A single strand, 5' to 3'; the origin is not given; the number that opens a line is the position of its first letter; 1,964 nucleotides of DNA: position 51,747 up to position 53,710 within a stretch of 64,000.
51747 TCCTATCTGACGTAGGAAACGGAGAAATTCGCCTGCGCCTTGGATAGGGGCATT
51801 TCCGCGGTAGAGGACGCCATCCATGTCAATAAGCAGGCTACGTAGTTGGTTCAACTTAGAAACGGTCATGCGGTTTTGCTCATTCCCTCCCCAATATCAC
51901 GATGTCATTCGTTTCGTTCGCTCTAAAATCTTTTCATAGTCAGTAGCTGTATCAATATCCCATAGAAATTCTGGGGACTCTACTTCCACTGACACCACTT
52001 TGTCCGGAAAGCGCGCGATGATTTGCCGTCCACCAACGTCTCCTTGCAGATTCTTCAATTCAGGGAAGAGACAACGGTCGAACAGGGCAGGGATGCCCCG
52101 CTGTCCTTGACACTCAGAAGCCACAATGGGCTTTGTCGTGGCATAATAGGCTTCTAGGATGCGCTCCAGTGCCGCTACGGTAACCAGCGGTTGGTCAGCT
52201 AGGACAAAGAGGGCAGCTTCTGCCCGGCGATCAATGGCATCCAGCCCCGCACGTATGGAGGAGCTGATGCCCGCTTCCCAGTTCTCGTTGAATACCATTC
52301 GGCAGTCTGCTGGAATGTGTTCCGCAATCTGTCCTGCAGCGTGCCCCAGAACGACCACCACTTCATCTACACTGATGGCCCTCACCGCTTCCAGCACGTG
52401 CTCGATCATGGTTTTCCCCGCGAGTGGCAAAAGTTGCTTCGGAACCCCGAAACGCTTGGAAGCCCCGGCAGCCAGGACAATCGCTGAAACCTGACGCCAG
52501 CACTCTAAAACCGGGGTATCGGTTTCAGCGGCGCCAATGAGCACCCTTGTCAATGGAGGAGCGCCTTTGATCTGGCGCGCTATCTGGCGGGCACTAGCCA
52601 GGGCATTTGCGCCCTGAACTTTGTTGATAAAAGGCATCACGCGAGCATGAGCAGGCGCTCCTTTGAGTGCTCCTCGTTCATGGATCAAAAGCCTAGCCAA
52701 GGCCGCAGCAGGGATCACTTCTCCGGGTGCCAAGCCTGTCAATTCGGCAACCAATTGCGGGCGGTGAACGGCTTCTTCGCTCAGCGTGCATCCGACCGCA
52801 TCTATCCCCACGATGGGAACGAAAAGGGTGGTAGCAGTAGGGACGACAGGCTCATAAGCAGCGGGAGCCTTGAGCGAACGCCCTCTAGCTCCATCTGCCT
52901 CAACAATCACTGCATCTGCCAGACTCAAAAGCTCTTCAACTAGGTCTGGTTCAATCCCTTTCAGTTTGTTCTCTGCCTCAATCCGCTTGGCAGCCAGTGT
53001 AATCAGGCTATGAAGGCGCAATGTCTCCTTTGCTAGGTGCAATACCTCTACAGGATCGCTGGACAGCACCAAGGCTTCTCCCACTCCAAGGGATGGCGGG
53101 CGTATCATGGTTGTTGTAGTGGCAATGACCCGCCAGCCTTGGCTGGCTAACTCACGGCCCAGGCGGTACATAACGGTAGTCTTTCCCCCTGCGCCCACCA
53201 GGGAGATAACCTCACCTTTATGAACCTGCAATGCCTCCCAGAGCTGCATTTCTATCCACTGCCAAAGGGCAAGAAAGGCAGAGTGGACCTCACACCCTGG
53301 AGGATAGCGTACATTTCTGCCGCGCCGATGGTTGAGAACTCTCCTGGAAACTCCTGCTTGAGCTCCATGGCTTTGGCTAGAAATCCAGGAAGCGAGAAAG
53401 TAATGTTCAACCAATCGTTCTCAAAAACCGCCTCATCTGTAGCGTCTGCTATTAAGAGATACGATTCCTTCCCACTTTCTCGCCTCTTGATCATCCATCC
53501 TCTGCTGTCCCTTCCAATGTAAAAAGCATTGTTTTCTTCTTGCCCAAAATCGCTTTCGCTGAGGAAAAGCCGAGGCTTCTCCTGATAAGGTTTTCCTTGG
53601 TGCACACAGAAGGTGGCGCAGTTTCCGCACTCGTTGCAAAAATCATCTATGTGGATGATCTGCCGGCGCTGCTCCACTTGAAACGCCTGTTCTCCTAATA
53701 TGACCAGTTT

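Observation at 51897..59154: Accessory gene set of the selenium-dependent molybdenum hydroxylase system (SsnA-YgfK-YqeC::MocA plus MBL hydrolase) with no hydroxylase subunit in the neighbourhood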

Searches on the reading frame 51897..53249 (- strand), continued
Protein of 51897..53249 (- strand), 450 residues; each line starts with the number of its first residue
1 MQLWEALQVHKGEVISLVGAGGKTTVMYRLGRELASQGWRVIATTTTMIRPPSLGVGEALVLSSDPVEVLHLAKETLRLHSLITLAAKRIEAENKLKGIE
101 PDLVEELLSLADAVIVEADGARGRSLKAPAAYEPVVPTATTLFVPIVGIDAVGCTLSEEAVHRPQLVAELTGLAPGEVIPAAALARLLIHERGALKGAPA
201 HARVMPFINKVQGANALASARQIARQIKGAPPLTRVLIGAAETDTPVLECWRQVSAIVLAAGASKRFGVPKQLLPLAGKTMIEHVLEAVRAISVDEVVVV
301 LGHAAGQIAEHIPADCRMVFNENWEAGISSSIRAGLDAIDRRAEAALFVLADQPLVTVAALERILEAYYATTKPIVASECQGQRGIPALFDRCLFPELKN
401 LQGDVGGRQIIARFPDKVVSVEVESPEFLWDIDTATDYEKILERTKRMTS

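Call 58: search_protein_families(library=ncbifam, proteins=[L012:8843-11164:+, L080:1638-3824:+], max_evalue=0.00001)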
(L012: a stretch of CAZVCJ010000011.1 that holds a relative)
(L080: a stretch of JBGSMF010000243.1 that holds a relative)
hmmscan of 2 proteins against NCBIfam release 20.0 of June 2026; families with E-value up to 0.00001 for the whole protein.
L012:8843-11164:+ (773 aa): 40 families (the best 25 are shown)
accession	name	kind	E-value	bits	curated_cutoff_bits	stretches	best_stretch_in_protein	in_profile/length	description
NF053752.1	TK1734_fam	exception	1.7e-73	247.1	475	1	502-761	3-257/260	2-phosphoglycolate phosphatase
TIGR01457.1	HAD-SF-IIA-hyp2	hypoth_equivalog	8.8e-69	231.8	247.65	1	500-755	2-245/249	TIGR01457 family HAD-type hydrolase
TIGR03310.1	matur_MocA_YgfJ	equivalog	1.2e-56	191.6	186.45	1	291-476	2-187/188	molybdenum cofactor cytidylyltransferase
TIGR01452.1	PGP_euk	subfamily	3.6e-51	174.2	201.95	1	499-757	2-277/279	phosphoglycolate/pyridoxal phosphate family phosphatase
NF007762.0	PRK10444.1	equivalog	2.3e-47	161.6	368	1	499-759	3-247/250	HAD-IIA family hydrolase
TIGR01460.1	HAD-SF-IIA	subfamily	7.8e-46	156.8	100.15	1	503-735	2-246/246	HAD-IIA family hydrolase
TIGR03172.2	TIGR03172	equivalog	1.6e-44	152.3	73.05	2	142-261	89-207/209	selenium cofactor biosynthesis protein YqeC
NF045665.1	NTPtran_DVU1551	equivalog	4.4e-42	144.4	315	1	289-478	1-190/359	DVU_1551 family NTP transferase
TIGR03202.1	pucB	equivalog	2e-33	115.8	235.05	1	289-474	1-192/192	xanthine dehydrogenase accessory protein PucB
NF045782.1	NicBOxredNboR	equivalog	1.4e-27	96.7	260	1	287-474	7-202/206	nicotine blue oxidoreductase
TIGR01458.1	HAD-SF-IIA-hyp3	hypoth_equivalog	4.4e-25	88.5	175.95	1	499-755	1-246/257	TIGR01458 family HAD-type hydrolase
TIGR01459.1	HAD-SF-IIA-hyp4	hypoth_equivalog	5.7e-19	68.5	103.75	1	502-733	11-241/242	TIGR01459 family HAD-type hydrolase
NF053639.1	Mfer334_fam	equivalog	2.9e-14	53.4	260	1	305-408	26-130/209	pseudomurein biosynthesis protein PmurB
TIGR01173.1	glmU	equivalog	2.9e-13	49.5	366.85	1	290-412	2-125/452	bifunctional UDP-N-acetylglucosamine diphosphorylase/glucosamine-1-phosphate N-acetyltransferase GlmU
NF001457.0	PRK00317.1-3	equivalog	4.1e-13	49.3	164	1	290-424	3-133/200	molybdenum cofactor guanylyltransferase MobA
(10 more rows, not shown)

L080:1638-3824:+ (728 aa): 38 families (the best 25 are shown)
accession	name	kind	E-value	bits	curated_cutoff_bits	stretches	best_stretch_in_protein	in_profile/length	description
NF053752.1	TK1734_fam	exception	4.2e-62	209.7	475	1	469-720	2-257/260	2-phosphoglycolate phosphatase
TIGR01457.1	HAD-SF-IIA-hyp2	hypoth_equivalog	5.2e-55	186.6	247.65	1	468-717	2-248/249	TIGR01457 family HAD-type hydrolase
TIGR03310.1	matur_MocA_YgfJ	equivalog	1.2e-49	168.8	186.45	1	272-455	2-187/188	molybdenum cofactor cytidylyltransferase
TIGR01452.1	PGP_euk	subfamily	3e-44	151.5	201.95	1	467-704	2-259/279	phosphoglycolate/pyridoxal phosphate family phosphatase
NF045665.1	NTPtran_DVU1551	equivalog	7.1e-41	140.4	315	1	271-457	2-190/359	DVU_1551 family NTP transferase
TIGR01460.1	HAD-SF-IIA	subfamily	1.6e-40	139.4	100.15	1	471-694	2-246/246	HAD-IIA family hydrolase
NF007762.0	PRK10444.1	equivalog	2.3e-39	135.5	368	1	467-718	3-247/250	HAD-IIA family hydrolase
TIGR03172.2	TIGR03172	equivalog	8.4e-35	120.5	73.05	1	14-235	1-200/209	selenium cofactor biosynthesis protein YqeC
TIGR03202.1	pucB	equivalog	5e-27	94.9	235.05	1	271-453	2-192/192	xanthine dehydrogenase accessory protein PucB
NF045782.1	NicBOxredNboR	equivalog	9.3e-25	87.5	260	1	266-454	5-203/206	nicotine blue oxidoreductase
TIGR01458.1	HAD-SF-IIA-hyp3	hypoth_equivalog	4.5e-22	78.6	175.95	1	468-717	2-249/257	TIGR01458 family HAD-type hydrolase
TIGR02665.1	molyb_mobA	equivalog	3.4e-16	59.8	151.85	1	271-453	2-185/186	molybdenum cofactor guanylyltransferase MobA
NF002741.0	PRK02726.1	equivalog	1.5e-14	54.1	179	1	268-456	6-194/200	molybdenum cofactor guanylyltransferase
TIGR01459.1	HAD-SF-IIA-hyp4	hypoth_equivalog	1.5e-11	44.2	103.75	1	463-692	4-241/242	TIGR01459 family HAD-type hydrolase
TIGR02253.1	CTE7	subfamily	2.4e-11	43.8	169.75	1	645-718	148-220/221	TIGR02253 family HAD-type hydrolase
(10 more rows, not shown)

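Call 90: search_protein_representatives(protein=window:51897-53249:-)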
Query: 450 residues. Proteins with E-value up to 0.001 (for the whole library): 31544; up to 1e-10: 17533; up to 1e-30: 1248. The best 150 are listed.
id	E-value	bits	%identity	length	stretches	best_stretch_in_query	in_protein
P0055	2.0e-148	511.5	56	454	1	1-445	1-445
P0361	7.0e-116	404.3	50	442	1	10-442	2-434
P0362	3.0e-111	389.1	47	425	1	27-444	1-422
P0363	2.5e-110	386.0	48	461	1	1-445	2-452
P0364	2.1e-105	369.8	49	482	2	201-440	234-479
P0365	1.2e-101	357.5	48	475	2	236-441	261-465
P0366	5.9e-100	351.9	62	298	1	161-445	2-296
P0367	8.0e-100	351.4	44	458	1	1-443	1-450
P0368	8.6e-100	351.4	49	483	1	2-443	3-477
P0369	1.0e-98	347.8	44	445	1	3-440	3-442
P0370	3.3e-98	346.1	44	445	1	6-439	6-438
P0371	3.5e-98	346.1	38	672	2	2-447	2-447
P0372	7.6e-98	344.9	45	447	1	1-436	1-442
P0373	2.1e-97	343.5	46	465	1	3-438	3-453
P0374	4.9e-97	342.3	45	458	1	1-441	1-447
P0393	1.3e-81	291.5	35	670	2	15-446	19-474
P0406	1.7e-76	274.6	38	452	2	5-239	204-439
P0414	9.5e-76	272.1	41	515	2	4-260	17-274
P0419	9.5e-75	268.8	32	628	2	18-441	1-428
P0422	5.7e-74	266.3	40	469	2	3-217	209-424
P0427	7.5e-73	262.6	36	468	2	3-249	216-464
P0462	3.7e-67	243.8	40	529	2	235-442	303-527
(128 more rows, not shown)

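Call 91: search_protein_families(library=pfam, proteins=[P0371, P0393, P0419, P0406, P0422, P0427, P0462, P0414], max_evalue=0.000001)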
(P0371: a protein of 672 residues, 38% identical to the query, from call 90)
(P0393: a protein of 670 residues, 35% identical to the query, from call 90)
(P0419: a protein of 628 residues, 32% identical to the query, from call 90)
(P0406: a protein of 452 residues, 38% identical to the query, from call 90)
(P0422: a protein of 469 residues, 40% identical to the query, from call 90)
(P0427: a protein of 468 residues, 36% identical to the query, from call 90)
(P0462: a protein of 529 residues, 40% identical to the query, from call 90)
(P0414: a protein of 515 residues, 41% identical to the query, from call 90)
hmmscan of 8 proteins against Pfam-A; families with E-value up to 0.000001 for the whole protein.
P0371 (672 aa): 3 families
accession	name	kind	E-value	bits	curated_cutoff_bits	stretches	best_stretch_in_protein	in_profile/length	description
PF12804.13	NTP_transf_3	-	6.9e-76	254.3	27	2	479-640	1-157/160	MobA-like NTP transferase domain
PF19842.5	YqeC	-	1.8e-34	119.5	27.6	1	15-167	1-145/145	YqeC protein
PF01128.25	IspD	-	8.3e-11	42.5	27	0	257-381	2-128/221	2-C-methyl-D-erythritol 4-phosphate cytidylyltransferase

P0393 (670 aa): 3 families
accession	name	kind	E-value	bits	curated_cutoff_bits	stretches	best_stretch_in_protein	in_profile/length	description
PF12804.13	NTP_transf_3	-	1.1e-68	230.8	27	2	481-641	1-157/160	MobA-like NTP transferase domain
PF19842.5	YqeC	-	2.1e-34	119.3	27.6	1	20-172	2-145/145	YqeC protein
PF01128.25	IspD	-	2.3e-07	31.2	27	0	279-401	2-120/221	2-C-methyl-D-erythritol 4-phosphate cytidylyltransferase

P0419 (628 aa): 3 families
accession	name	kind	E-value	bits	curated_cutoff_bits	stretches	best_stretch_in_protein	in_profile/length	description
PF12804.13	NTP_transf_3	-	2.6e-71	239.4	27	2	241-399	1-156/160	MobA-like NTP transferase domain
PF19842.5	YqeC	-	3e-32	112.3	27.6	1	1-150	4-145/145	YqeC protein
PF01128.25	IspD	-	1.4e-13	51.6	27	0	433-554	1-120/221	2-C-methyl-D-erythritol 4-phosphate cytidylyltransferase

P0406 (452 aa): 2 families
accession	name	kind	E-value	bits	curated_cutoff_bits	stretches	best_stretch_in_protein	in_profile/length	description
PF19842.5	YqeC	-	2.7e-40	138.4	27.6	1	214-362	1-144/145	YqeC protein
PF12804.13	NTP_transf_3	-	3e-36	125.4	27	1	6-165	1-157/160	MobA-like NTP transferase domain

P0422 (469 aa): 3 families
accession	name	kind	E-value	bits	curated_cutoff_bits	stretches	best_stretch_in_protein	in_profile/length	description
PF19842.5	YqeC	-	1.7e-41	142.2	27.6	1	221-371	1-144/145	YqeC protein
PF12804.13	NTP_transf_3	-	3.4e-39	135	27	1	10-168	1-156/160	MobA-like NTP transferase domain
PF01128.25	IspD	-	7.8e-08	32.8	27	1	10-123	3-117/221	2-C-methyl-D-erythritol 4-phosphate cytidylyltransferase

P0427 (468 aa): 5 families
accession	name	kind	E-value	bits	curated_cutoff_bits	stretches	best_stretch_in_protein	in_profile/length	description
PF19842.5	YqeC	-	3.4e-41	141.3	27.6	1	228-379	1-145/145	YqeC protein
PF12804.13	NTP_transf_3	-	5.1e-37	128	27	1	9-165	1-154/160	MobA-like NTP transferase domain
PF01128.25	IspD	-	6.2e-12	46.2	27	1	8-129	2-125/221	2-C-methyl-D-erythritol 4-phosphate cytidylyltransferase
PF02348.25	CTP_transf_3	-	5.4e-10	39.9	22.6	1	8-126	1-118/217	Cytidylyltransferase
PF00483.29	NTP_transferase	-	2e-07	31.3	21.2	1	9-131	2-135/245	Nucleotidyl transferase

P0462 (529 aa): 3 families
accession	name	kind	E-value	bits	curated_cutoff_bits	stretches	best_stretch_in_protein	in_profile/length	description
PF19842.5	YqeC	-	6.5e-40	137.1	27.6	1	18-168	1-145/145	YqeC protein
PF12804.13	NTP_transf_3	-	5.3e-39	134.4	27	1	327-499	1-157/160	MobA-like NTP transferase domain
PF01128.25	IspD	-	8.1e-07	29.5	27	0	326-411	2-88/221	2-C-methyl-D-erythritol 4-phosphate cytidylyltransferase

P0414 (515 aa): 3 families
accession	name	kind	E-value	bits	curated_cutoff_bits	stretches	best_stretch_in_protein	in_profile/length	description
PF19842.5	YqeC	-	1.5e-42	145.7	27.6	1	28-179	1-145/145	YqeC protein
PF12804.13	NTP_transf_3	-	1.5e-33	116.7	27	1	303-480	1-158/160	MobA-like NTP transferase domain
PF01128.25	IspD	-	4e-08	33.7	27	1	301-420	1-120/221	2-C-methyl-D-erythritol 4-phosphate cytidylyltransferase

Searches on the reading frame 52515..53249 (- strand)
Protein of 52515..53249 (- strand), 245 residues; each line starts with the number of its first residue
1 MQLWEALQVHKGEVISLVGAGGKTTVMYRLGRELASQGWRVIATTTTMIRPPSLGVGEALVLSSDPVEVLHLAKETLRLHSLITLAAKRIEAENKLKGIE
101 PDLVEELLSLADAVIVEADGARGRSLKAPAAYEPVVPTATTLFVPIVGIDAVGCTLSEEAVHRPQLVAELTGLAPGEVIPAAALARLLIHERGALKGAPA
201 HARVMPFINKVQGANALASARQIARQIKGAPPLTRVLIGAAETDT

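Call 46: search_protein_families(library=pfam, proteins=[window:52515-53249:-], max_evalue=10)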
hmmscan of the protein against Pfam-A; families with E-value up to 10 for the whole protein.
window:52515-53249:- (245 aa): 4 families
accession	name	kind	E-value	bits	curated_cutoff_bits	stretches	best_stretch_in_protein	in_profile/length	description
PF19842.5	YqeC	-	8.5e-42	143.2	27.6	1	15-165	1-145/145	YqeC protein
PF25199.1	nSTAND_NTPase5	-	0.087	13.1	34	1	13-52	42-84/145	Novel STAND NTPase 5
PF13783.11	DUF4177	-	0.2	12.4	25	1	33-58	32-54/65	Domain of unknown function (DUF4177)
PF01656.29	CbiA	-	0.22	11.9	25.4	1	19-43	8-32/125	CobQ/CobB/MinD/ParA nucleotide binding domain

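Call 69: predict_structure(alignment_id=A2)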
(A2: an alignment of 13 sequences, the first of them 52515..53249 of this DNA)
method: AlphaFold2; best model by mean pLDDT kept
length: 245 residues; sequences in the alignment: 13
mean_pLDDT: 94.8   pTM: 0.92
mean pLDDT of the five models: 94.8, 92.9, 89.7, 87.7, 87.3
residues with pLDDT >= 90: 228; 70-90: 15; 50-70: 2; < 50: 0
segments of 3 or more residues with pLDDT < 50: none
pLDDT, mean of each block of 10 residues (from residue 1): 94 97 95 97 96 95 95 97 98 95 96 96 90 93 97 95 95 96 96 95 97 95 94 92 70
secondary structure, 60 per line:
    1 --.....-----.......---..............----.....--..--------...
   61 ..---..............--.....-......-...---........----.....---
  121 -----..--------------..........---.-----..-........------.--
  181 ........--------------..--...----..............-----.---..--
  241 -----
elements in order: H3-7 E13-19 H23-36 E41-45 E58-62 H66-79 E82-86 E88-90 E95-97 H101-108 E113-117 E142-148 H164-171 H181-188 E207-209 H214-227

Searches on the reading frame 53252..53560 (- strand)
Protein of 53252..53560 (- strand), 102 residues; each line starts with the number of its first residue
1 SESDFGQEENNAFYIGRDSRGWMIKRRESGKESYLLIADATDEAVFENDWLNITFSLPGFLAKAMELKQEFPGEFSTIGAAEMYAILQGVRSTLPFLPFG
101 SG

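Call 46: search_protein_families(library=pfam, proteins=[window:53252-53560:-], max_evalue=10)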
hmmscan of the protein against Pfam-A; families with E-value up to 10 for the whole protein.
window:53252-53560:- (102 aa): 1 family
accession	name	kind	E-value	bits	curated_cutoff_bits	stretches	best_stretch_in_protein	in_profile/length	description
PF17995.8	GH101_N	-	0.076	13.1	25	1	7-57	76-126/180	Endo-alpha-N-acetylgalactosaminidase N-terminal domain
